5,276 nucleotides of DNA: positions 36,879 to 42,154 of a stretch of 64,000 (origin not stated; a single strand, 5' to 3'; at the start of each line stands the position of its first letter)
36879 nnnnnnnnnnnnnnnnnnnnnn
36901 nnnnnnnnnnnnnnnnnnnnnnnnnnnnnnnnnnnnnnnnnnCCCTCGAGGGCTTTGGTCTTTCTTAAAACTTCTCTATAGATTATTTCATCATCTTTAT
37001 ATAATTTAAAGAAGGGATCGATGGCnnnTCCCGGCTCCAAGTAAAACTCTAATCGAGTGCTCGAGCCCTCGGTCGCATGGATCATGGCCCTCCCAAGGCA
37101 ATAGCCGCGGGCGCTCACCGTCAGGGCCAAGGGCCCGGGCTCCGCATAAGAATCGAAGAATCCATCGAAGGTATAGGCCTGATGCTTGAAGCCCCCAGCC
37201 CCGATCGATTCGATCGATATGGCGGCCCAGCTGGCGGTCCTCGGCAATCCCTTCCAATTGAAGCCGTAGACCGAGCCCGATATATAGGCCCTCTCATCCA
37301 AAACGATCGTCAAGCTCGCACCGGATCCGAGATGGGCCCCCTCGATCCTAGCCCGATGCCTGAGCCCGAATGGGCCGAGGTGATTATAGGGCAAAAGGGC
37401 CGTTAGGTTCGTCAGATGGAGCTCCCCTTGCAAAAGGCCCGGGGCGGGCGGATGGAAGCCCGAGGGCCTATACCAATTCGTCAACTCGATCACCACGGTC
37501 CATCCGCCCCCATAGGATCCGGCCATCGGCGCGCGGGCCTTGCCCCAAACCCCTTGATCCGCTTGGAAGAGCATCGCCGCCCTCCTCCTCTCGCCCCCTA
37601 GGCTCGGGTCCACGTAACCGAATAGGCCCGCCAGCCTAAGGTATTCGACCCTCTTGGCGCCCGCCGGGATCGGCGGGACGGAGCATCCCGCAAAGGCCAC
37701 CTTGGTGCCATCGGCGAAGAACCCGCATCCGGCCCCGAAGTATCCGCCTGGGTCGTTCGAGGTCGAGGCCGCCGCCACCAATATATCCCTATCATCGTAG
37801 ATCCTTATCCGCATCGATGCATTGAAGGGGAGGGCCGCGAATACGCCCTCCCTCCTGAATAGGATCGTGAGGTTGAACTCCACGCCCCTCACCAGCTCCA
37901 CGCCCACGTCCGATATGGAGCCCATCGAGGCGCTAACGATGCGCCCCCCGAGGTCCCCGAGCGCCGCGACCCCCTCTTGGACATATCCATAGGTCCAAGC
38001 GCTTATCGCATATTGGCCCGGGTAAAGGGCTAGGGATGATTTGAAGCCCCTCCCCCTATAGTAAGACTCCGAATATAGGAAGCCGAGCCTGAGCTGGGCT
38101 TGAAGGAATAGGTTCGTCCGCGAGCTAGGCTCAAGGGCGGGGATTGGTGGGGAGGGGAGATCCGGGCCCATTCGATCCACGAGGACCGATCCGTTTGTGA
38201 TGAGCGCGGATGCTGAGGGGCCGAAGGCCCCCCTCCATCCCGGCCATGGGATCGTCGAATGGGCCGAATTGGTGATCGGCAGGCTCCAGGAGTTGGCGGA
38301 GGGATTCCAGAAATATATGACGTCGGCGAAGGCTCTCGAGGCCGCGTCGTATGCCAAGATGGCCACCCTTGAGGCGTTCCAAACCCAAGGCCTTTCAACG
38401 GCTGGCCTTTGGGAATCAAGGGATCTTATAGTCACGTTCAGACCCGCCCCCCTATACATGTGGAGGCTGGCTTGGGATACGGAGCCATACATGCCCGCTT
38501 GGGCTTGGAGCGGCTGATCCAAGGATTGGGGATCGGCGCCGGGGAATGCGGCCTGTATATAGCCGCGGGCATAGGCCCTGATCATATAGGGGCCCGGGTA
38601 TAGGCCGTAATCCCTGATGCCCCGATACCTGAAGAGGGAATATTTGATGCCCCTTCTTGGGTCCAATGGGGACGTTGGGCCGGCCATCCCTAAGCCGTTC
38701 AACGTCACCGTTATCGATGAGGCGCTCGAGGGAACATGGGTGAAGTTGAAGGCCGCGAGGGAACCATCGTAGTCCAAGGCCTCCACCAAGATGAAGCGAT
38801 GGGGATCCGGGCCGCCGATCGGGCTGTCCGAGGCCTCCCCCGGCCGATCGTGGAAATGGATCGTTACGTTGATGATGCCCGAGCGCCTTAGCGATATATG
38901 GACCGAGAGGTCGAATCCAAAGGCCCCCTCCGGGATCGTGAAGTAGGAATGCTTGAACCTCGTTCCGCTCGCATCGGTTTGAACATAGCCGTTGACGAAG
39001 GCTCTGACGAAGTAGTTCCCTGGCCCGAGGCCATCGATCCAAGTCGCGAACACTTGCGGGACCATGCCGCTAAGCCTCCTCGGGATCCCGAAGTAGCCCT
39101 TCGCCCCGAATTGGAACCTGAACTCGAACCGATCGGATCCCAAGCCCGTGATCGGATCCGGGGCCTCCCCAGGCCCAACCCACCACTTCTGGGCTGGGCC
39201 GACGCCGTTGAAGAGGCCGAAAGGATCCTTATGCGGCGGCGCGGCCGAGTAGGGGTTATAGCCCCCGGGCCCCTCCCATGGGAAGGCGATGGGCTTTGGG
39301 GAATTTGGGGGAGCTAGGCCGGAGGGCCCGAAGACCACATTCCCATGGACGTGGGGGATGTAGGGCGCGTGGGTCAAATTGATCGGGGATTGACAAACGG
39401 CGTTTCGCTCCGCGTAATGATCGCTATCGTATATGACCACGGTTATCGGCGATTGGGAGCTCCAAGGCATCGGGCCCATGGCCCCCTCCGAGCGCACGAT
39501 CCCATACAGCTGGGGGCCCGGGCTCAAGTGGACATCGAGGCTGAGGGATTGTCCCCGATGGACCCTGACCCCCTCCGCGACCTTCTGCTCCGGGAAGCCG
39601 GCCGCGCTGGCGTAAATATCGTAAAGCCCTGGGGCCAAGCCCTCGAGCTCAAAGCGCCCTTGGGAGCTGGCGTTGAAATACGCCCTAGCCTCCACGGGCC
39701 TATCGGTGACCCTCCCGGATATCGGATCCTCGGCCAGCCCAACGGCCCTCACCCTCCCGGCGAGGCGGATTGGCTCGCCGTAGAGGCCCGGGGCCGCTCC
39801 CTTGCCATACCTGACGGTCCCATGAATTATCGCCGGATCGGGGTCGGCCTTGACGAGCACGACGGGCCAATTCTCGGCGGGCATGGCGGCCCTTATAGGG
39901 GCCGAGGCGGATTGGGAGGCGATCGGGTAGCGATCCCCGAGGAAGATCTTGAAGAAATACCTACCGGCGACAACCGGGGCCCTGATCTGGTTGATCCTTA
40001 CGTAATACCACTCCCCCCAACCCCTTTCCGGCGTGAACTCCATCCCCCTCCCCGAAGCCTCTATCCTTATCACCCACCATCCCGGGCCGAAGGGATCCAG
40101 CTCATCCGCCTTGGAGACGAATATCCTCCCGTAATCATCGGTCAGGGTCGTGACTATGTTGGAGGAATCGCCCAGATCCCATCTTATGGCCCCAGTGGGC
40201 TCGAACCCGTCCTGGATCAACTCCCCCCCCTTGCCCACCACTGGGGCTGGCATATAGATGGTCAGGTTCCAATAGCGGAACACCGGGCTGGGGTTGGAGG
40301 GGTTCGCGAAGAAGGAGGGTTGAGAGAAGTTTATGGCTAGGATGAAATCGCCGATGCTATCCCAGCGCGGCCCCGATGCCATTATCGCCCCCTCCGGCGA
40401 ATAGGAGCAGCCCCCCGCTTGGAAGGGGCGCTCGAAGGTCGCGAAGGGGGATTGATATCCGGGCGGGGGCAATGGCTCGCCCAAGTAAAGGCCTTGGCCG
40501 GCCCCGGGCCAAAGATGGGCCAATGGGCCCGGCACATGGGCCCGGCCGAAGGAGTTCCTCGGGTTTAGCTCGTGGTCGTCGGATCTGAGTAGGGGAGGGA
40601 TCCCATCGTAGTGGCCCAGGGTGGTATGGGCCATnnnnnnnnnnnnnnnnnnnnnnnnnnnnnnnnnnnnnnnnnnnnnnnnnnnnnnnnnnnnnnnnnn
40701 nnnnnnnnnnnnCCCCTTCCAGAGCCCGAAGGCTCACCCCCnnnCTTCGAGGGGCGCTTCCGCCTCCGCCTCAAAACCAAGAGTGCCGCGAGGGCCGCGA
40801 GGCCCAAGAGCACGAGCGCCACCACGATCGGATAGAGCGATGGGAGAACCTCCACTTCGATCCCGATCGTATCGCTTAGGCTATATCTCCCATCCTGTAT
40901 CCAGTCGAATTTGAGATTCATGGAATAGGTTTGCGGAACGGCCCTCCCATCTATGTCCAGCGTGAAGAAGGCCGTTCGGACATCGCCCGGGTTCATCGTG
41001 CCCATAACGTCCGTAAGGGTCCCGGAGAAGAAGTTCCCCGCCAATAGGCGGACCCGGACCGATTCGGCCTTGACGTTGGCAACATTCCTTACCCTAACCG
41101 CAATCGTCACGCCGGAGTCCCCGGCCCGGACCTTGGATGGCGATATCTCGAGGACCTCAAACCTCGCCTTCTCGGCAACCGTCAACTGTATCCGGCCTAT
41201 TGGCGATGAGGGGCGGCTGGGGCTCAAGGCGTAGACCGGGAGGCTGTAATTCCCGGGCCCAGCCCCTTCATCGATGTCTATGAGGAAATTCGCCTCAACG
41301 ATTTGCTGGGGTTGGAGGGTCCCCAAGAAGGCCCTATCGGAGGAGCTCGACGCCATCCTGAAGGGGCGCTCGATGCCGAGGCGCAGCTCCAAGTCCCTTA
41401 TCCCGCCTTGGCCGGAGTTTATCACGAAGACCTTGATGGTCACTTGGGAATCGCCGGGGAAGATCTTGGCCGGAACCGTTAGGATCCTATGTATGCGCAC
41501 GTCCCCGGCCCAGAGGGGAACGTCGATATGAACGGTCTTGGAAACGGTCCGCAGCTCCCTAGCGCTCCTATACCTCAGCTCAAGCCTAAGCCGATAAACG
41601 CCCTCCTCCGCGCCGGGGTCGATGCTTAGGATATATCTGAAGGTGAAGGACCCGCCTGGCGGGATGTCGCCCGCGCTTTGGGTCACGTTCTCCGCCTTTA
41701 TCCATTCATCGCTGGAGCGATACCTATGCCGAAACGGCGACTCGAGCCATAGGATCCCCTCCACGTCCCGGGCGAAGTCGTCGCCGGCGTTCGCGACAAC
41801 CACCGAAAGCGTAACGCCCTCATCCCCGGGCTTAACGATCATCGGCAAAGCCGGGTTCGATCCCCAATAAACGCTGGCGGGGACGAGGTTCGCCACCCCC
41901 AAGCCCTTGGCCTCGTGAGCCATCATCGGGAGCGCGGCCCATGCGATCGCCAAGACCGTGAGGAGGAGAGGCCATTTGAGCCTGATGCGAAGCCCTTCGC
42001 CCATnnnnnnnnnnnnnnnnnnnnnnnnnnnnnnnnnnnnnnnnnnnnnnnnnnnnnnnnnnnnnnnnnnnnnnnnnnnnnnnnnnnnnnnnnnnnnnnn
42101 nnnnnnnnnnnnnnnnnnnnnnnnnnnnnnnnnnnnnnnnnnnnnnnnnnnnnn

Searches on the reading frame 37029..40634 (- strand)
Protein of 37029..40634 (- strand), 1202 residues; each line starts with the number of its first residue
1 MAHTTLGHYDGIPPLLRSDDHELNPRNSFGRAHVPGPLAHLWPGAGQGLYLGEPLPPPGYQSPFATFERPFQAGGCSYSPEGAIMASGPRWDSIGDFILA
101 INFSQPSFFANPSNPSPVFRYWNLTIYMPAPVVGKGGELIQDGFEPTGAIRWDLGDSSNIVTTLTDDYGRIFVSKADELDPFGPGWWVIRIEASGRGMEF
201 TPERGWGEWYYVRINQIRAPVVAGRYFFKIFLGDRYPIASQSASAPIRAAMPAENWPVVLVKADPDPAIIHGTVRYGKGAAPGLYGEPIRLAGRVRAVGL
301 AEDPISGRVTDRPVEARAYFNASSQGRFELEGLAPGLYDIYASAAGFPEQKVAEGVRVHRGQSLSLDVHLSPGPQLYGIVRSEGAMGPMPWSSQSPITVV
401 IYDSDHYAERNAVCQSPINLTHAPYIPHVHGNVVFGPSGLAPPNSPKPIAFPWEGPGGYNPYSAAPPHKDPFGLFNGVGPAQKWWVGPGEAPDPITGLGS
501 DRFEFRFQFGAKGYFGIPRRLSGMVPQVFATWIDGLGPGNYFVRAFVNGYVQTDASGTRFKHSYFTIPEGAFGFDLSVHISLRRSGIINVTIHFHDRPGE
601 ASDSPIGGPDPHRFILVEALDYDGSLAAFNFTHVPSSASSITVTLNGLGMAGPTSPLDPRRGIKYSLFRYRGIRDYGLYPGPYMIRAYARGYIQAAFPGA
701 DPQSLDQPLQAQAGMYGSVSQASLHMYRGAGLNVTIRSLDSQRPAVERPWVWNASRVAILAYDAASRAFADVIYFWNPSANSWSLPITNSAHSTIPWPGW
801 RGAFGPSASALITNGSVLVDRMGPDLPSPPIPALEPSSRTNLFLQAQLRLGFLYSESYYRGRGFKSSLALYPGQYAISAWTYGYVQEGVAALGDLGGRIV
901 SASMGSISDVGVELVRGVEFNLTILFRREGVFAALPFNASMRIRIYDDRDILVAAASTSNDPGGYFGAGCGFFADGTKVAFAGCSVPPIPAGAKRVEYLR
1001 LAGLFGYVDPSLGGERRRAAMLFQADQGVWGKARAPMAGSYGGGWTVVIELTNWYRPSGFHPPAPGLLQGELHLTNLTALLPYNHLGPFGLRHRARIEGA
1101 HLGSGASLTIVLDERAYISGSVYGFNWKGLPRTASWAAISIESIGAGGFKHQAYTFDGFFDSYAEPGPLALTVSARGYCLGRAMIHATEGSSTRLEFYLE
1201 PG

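Call 67: search_protein_families(library=pfam, proteins=[window:37029-40634:-], max_evalue=0.00001)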
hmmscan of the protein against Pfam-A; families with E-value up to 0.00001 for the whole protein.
window:37029-40634:- (1202 aa): 1 family
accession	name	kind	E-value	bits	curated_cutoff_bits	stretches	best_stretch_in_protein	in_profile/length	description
PF13620.12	CarboxypepD_reg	-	1.7e-12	47.9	32.3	1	314-370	26-81/82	Carboxypeptidase regulatory-like domain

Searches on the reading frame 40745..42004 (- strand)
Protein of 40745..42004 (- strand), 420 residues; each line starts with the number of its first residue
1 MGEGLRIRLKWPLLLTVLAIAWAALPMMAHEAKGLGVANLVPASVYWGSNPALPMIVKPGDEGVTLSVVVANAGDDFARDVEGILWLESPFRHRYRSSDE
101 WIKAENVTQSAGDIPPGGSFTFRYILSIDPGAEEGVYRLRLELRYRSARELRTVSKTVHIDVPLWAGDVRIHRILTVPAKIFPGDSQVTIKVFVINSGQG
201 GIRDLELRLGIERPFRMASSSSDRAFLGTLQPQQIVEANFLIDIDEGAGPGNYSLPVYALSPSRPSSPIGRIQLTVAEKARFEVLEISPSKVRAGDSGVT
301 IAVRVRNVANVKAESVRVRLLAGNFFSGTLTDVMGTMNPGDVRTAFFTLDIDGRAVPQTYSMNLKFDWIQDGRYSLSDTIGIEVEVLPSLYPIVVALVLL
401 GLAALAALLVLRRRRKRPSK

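Call 67: search_protein_families(library=pfam, proteins=[window:40745-42004:-], max_evalue=0.00001)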
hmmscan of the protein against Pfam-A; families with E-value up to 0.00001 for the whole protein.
window:40745-42004:- (420 aa): 1 family
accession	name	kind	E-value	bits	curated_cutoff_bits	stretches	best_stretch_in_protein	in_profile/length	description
PF10633.15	NPCBM_assoc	-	5.9e-11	42.8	24.4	0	185-255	4-71/78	NPCBM-associated, NEW3 domain of alpha-galactosidase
